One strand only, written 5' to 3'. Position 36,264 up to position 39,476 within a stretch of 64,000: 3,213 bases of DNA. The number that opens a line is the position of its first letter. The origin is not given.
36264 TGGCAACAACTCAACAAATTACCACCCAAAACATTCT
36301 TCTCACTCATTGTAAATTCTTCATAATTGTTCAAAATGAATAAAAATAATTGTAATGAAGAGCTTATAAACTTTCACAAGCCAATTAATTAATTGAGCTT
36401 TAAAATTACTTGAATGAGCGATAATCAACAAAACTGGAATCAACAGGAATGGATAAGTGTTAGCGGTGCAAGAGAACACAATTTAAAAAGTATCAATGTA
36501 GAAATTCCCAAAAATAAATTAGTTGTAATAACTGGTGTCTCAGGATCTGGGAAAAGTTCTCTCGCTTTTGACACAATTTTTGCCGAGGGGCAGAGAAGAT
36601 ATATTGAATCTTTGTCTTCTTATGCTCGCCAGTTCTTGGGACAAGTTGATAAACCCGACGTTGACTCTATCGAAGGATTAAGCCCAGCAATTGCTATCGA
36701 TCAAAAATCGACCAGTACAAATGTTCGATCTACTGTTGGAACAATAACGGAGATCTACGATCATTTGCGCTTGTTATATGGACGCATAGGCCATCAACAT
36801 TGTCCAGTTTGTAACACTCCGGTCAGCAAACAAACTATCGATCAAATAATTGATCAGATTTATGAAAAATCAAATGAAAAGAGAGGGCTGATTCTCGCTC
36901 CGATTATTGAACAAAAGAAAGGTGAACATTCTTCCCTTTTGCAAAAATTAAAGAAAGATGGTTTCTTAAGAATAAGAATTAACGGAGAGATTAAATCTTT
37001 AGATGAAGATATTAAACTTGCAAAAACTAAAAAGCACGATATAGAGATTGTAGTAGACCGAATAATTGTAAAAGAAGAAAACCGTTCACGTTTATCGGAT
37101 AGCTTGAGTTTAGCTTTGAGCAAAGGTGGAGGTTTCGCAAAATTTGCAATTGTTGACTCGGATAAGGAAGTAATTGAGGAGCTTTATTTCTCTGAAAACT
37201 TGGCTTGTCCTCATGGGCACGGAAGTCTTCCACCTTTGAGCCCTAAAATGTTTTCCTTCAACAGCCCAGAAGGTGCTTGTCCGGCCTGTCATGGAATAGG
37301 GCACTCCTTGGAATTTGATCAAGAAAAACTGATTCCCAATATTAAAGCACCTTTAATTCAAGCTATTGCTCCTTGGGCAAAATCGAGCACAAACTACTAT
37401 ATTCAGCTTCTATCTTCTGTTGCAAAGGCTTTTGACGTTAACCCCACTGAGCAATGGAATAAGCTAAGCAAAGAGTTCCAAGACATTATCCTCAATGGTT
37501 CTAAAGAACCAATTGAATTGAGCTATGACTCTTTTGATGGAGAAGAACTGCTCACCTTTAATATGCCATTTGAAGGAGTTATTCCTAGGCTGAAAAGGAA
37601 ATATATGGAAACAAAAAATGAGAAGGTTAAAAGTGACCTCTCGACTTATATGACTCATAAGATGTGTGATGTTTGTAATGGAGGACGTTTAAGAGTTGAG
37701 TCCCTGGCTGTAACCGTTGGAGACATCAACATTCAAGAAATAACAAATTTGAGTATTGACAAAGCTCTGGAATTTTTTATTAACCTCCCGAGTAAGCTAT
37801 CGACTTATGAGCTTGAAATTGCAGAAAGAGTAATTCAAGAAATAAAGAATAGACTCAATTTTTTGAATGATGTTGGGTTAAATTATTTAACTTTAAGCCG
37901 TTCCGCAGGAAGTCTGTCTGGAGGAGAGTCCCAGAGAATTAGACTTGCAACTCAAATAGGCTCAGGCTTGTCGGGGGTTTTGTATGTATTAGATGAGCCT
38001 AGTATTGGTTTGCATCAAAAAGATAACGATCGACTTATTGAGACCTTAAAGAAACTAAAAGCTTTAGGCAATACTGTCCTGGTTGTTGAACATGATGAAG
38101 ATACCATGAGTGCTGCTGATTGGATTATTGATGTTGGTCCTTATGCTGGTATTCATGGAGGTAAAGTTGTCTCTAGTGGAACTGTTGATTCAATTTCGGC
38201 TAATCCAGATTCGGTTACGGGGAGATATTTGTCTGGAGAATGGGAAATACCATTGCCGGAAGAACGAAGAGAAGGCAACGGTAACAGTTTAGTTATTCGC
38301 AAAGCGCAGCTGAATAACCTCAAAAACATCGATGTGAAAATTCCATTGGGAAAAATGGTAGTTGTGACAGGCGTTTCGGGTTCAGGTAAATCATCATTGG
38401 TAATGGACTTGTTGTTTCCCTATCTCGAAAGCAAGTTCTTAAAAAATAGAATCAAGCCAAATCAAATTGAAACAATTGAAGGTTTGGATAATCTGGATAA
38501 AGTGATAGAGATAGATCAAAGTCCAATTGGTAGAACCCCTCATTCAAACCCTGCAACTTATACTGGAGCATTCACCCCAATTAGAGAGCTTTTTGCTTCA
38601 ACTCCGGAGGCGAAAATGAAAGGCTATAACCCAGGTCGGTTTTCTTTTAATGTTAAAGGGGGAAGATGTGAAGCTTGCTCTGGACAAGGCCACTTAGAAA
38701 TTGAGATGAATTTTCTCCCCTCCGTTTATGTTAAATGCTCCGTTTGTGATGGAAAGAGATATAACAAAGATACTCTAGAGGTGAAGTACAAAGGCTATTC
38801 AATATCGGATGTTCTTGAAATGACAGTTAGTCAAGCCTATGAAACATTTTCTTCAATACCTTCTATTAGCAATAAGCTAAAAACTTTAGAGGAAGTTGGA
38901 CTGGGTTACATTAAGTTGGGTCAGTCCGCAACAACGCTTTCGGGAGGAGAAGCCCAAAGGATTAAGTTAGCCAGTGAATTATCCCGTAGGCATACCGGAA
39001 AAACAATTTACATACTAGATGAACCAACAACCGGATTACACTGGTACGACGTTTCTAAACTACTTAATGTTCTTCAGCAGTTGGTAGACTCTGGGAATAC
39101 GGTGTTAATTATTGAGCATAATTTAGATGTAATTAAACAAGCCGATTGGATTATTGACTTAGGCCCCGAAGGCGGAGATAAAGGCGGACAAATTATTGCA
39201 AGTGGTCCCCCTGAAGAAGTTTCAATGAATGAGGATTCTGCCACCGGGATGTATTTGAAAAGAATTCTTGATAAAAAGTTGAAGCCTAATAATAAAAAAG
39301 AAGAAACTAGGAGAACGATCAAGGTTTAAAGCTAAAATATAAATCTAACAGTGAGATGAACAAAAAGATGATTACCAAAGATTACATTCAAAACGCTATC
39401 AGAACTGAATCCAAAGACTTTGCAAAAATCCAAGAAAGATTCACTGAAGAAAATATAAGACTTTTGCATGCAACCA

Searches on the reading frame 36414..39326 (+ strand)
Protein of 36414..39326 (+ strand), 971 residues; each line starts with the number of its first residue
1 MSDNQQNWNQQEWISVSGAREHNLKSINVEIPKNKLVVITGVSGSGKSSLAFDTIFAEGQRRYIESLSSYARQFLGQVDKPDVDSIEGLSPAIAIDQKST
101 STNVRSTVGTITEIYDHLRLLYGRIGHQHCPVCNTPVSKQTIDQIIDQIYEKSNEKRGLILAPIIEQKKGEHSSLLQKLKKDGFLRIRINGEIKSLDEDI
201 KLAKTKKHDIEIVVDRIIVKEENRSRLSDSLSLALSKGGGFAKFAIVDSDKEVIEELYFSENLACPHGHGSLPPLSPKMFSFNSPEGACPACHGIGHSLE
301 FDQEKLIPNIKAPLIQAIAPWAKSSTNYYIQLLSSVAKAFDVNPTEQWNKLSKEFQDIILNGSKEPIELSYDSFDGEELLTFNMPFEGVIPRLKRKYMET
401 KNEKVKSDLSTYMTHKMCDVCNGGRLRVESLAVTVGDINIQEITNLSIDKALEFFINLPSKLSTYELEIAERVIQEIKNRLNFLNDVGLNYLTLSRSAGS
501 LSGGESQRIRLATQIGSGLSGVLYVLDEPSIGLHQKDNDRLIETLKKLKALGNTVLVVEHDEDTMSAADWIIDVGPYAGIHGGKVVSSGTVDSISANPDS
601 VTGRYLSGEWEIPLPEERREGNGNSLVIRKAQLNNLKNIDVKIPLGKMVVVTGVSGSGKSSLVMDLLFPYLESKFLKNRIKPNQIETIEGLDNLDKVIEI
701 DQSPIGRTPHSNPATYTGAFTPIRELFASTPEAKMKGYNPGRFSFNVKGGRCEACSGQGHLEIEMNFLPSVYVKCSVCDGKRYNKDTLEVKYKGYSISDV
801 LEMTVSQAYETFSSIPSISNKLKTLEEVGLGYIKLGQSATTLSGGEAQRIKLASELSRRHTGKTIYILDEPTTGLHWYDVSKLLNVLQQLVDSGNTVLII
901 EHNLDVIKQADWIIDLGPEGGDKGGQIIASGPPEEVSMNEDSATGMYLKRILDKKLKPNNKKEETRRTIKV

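Call 86: search_protein_families(library=padloc, proteins=[window:36414-39326:+], max_evalue=1e-10)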
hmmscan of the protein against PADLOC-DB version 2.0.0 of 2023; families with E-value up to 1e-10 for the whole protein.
window:36414-39326:+ (971 aa): 3 families
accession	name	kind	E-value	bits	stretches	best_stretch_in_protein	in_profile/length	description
PDLC04135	mad3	-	3.7e-101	337.4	3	631-948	5-368/374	mads_3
PDLC04140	mad8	-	1.9e-37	127.5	1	633-909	14-239/314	mads_8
PDLC03878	NsnB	-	5.8e-12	44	0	628-673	2-48/345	-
